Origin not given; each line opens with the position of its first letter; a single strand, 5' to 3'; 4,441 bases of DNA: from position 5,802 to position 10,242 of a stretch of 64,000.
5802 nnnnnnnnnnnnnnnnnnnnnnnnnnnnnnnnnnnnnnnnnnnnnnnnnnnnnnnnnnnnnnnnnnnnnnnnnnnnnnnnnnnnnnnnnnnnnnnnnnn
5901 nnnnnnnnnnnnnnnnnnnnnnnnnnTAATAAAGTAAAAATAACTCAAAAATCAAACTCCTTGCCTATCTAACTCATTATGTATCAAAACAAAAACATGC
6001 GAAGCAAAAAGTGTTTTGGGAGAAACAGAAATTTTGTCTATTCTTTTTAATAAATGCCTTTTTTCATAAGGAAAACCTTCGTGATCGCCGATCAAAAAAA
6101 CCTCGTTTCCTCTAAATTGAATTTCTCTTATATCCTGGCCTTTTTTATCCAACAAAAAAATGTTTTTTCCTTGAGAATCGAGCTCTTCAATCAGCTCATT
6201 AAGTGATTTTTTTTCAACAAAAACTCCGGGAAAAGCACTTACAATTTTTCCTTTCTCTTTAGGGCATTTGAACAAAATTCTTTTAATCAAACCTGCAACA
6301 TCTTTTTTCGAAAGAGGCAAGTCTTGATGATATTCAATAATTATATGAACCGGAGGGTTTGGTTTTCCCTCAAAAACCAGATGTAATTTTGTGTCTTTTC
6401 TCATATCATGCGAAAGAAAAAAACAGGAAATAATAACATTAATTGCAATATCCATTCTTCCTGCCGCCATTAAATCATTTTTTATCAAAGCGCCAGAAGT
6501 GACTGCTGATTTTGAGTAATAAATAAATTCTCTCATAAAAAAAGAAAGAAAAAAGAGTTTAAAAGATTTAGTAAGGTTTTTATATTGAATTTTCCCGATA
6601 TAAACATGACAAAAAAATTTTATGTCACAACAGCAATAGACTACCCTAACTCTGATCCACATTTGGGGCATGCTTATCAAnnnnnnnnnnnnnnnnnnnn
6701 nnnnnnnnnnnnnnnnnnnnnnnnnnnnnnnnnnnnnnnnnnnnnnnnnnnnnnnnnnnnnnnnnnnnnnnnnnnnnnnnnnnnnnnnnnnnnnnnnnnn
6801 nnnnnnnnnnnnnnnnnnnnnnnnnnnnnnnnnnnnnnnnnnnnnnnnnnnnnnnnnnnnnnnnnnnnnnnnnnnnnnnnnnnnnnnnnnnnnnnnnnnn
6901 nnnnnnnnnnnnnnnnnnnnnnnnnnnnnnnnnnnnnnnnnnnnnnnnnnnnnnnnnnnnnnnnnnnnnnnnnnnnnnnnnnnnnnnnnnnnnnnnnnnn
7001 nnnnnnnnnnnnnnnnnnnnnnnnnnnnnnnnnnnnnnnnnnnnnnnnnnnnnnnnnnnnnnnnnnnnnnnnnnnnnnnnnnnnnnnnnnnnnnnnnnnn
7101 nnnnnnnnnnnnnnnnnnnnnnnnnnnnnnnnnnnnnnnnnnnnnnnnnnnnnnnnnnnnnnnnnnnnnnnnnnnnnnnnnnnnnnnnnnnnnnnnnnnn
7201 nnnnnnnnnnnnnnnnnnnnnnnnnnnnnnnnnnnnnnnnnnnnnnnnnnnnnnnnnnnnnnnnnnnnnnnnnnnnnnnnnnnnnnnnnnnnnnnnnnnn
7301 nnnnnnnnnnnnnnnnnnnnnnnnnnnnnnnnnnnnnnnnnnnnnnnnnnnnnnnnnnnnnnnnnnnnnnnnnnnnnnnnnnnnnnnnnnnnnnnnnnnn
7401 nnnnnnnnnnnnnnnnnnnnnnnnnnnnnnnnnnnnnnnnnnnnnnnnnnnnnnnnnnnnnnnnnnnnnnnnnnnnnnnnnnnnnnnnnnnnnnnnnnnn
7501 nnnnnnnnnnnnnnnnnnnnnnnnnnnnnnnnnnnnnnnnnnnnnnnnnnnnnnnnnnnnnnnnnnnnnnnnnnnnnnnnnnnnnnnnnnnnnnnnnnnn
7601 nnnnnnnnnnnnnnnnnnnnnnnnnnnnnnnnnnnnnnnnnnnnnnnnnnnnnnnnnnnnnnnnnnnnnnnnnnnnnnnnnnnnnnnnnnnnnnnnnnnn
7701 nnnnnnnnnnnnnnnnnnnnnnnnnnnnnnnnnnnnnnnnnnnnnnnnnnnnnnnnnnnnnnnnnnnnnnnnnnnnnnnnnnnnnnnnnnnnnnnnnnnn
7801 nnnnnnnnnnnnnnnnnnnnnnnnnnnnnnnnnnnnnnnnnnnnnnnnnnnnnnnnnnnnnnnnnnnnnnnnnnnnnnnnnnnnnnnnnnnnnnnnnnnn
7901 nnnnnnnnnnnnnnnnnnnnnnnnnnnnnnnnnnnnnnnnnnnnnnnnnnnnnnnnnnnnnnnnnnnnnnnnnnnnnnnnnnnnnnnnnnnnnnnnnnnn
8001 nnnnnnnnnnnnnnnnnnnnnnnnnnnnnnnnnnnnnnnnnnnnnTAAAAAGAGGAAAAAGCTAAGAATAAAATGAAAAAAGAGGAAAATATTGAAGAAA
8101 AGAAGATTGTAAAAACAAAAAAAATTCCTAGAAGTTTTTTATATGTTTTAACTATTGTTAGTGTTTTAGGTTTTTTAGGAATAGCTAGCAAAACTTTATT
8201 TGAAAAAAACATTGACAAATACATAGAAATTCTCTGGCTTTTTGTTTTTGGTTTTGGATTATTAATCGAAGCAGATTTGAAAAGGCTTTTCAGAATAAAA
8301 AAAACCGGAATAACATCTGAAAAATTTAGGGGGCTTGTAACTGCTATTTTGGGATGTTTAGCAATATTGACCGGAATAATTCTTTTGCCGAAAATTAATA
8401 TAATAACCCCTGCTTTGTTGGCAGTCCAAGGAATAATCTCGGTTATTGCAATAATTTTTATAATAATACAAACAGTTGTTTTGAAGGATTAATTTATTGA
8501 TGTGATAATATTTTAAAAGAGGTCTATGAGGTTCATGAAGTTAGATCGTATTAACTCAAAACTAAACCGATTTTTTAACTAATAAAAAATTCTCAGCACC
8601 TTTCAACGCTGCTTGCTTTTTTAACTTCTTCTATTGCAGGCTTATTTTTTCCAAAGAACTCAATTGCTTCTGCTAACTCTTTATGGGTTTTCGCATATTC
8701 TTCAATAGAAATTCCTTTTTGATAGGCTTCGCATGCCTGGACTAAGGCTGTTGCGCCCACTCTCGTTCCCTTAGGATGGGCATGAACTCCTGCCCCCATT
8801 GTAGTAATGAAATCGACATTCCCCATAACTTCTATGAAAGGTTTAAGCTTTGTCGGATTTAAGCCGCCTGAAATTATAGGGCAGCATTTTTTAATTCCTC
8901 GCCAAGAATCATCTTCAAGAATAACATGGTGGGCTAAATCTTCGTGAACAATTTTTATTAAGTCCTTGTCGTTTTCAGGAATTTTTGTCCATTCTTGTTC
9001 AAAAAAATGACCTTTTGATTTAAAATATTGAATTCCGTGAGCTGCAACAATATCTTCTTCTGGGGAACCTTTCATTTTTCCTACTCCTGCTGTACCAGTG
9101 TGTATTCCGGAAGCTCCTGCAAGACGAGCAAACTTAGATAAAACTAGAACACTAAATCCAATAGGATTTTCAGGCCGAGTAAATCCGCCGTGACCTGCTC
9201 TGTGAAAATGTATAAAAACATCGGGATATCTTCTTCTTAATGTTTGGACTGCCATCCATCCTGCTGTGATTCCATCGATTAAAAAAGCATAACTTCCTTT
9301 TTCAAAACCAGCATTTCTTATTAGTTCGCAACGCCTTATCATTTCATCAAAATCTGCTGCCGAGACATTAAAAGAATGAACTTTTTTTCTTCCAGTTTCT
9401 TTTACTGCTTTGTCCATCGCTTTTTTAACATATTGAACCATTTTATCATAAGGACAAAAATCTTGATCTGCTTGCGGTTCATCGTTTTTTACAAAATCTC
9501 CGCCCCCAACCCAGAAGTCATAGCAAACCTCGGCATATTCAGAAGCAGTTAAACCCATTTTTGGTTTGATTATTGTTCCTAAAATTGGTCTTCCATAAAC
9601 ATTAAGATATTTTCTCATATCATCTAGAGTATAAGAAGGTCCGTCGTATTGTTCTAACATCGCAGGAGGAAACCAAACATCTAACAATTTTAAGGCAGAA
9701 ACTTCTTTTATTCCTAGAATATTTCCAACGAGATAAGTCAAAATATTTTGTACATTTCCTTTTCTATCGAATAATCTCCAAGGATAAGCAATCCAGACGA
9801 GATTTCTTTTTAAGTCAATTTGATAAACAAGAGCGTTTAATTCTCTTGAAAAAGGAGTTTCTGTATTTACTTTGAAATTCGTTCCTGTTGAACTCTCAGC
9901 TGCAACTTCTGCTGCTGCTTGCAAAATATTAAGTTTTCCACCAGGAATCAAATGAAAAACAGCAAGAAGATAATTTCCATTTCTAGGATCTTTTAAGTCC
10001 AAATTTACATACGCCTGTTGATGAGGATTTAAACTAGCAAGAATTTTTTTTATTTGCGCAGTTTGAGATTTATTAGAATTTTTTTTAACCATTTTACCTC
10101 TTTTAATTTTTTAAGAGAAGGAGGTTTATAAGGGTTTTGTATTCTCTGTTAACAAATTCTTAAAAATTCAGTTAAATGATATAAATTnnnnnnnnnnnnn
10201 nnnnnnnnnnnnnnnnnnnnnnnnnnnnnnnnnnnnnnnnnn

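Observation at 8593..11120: Form II/III RuBisCO divergently paired with a shortened G6PD-like dehydrogenase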

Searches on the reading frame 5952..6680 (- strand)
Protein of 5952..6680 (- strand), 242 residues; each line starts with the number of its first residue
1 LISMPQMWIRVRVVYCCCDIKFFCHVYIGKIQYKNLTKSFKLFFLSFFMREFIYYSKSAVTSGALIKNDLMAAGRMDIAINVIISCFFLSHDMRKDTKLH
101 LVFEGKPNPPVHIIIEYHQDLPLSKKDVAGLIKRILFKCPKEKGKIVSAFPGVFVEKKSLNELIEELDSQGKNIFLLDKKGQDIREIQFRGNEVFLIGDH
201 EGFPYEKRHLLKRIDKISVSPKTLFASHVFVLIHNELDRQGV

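Call 3: search_protein_families(library=pfam, proteins=[window:5952-6680:-], max_evalue=0.01)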
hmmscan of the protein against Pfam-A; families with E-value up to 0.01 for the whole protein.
window:5952-6680:- (242 aa): 2 families
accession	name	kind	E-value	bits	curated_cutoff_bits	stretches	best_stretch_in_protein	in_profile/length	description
PF04013.17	Methyltrn_RNA_2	-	4.9e-46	157.4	25.5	1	49-241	1-197/198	Putative SAM-dependent RNA methyltransferase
PF00588.24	SpoU_methylase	-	0.0057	17.2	29.7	1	156-220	60-125/142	SpoU rRNA Methylase family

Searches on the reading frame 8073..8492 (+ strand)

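Call 3: search_protein_families(library=pfam, proteins=[window:8073-8492:+], max_evalue=0.01)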
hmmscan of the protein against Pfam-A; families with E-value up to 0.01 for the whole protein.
window:8073-8492:+ (139 aa): 1 family
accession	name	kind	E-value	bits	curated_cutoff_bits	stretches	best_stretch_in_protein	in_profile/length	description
PF00902.23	TatC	-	0.0065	16.7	25.1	1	22-118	112-207/208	Sec-independent protein translocase protein (TatC)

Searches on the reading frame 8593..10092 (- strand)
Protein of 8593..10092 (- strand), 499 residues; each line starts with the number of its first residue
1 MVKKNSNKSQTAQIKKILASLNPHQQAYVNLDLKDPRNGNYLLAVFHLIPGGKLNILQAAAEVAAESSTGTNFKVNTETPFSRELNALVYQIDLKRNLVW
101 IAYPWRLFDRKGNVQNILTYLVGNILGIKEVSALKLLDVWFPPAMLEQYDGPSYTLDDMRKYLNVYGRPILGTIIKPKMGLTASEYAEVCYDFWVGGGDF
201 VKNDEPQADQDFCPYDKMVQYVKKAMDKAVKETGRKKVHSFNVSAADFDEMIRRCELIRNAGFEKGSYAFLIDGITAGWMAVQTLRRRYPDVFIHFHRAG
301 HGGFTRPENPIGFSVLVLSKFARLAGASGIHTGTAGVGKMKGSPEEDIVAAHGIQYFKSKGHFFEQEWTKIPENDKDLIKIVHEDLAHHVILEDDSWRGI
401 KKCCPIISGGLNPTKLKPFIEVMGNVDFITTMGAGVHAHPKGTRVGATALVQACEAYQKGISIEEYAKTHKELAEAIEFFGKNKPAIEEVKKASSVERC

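Call 3: search_protein_families(library=pfam, proteins=[window:8593-10092:-], max_evalue=0.01)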
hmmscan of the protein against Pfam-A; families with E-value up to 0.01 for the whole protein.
window:8593-10092:- (499 aa): 2 families
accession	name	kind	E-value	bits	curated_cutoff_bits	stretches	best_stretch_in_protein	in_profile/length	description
PF00016.26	RuBisCO_large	-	3.9e-95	319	30.1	2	157-372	3-220/299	Ribulose bisphosphate carboxylase large chain, catalytic domain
PF02788.21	RuBisCO_large_N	-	1.6e-28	99.8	20.7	1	29-145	3-120/120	Ribulose bisphosphate carboxylase large chain, N-terminal domain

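Call 4: search_protein_families(library=ncbifam, proteins=[window:8593-10092:-], max_evalue=0.01)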
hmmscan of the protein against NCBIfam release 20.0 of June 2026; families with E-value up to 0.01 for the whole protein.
window:8593-10092:- (499 aa): 6 families
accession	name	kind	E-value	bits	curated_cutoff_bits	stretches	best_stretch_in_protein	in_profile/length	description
NF010002.0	PRK13475.1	equivalog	6.7e-195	648.1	489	1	24-483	3-443/459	ribulose-bisphosphate carboxylase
NF003252.0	PRK04208.1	subfamily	5.5e-112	374.7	438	2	20-372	9-365/468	ribulose-bisphosphate carboxylase large subunit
TIGR03326.1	rubisco_III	equivalog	2.2e-103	346.4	497.45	2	28-371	2-347/426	type III ribulose-bisphosphate carboxylase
NF042437.1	OxoIsoapPDcar_OiaX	equivalog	3.8e-46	157.7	700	2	95-328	72-297/412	3-oxo-isoapionate-4-phosphate decarboxylase OiaX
NF007095.0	PRK09549.1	equivalog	1.1e-36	126.3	409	2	93-327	64-289/407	2,3-diketo-5-methylthiopentyl-1-phosphate enolase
TIGR03332.1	salvage_mtnW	equivalog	1.1e-28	100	513.6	2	86-328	62-295/407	2,3-diketo-5-methylthiopentyl-1-phosphate enolase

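Call 53: search_solved_structures(query=window:8593-10092:-, max_evalue=1e-50, show_alignments=1)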
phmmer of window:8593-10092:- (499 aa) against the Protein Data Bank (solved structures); distinct sequences matched with E-value up to 1e-50: 80 (the best 60 are shown).
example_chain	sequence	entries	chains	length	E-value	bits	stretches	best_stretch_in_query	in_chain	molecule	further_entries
8vgs_A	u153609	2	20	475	2.2e-281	937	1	16-482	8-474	Ribulose bisphosphate carboxylase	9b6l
5mac_A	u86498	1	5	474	1.3e-270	901.4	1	17-480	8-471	Ribulose-1,5-bisphosphate carboxylase-oxygenase type III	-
9dyp_A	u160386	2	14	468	3.4e-196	656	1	25-484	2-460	ribulose-1,5-bisphosphate carboxylase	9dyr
6ius_A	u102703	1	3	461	6.4e-101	341.7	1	28-369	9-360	Ribulose-1,5-bisphosphate carboxylase/oxygenase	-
4lf1_A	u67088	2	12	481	7.4e-101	341.5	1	25-369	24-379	Ribulose bisphosphate carboxylase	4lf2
5hqm_A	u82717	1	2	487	7.7e-101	341.5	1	26-369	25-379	Ribulose bisphosphate carboxylase (R. palustris/R. rubrum chimera),Ribulose bisphosphate c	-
5hjx_A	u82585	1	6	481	2.6e-100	339.7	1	25-369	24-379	Ribulose bisphosphate carboxylase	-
5han_A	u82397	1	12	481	2.7e-100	339.7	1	25-369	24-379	Ribulose bisphosphate carboxylase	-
5hjy_A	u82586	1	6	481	3.6e-100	339.2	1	25-369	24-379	Ribulose bisphosphate carboxylase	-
5hao_A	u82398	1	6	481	5e-100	338.8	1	25-369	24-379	Ribulose bisphosphate carboxylase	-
5koz_A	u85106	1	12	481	9.1e-100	337.9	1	25-369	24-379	Ribulose bisphosphate carboxylase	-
5hk4_A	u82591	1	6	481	1.8e-99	336.9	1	25-369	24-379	Ribulose bisphosphate carboxylase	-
5hat_A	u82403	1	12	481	1.8e-99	336.9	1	25-369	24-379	Ribulose bisphosphate carboxylase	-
5hql_A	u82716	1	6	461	2.1e-99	336.7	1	26-369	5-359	Ribulose bisphosphate carboxylase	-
1rus_A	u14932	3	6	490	1.3e-98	334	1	26-368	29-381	RUBISCO (RIBULOSE-1,5-BISPHOSPHATE CARBOXYLASE(SLASH)OXYGENASE)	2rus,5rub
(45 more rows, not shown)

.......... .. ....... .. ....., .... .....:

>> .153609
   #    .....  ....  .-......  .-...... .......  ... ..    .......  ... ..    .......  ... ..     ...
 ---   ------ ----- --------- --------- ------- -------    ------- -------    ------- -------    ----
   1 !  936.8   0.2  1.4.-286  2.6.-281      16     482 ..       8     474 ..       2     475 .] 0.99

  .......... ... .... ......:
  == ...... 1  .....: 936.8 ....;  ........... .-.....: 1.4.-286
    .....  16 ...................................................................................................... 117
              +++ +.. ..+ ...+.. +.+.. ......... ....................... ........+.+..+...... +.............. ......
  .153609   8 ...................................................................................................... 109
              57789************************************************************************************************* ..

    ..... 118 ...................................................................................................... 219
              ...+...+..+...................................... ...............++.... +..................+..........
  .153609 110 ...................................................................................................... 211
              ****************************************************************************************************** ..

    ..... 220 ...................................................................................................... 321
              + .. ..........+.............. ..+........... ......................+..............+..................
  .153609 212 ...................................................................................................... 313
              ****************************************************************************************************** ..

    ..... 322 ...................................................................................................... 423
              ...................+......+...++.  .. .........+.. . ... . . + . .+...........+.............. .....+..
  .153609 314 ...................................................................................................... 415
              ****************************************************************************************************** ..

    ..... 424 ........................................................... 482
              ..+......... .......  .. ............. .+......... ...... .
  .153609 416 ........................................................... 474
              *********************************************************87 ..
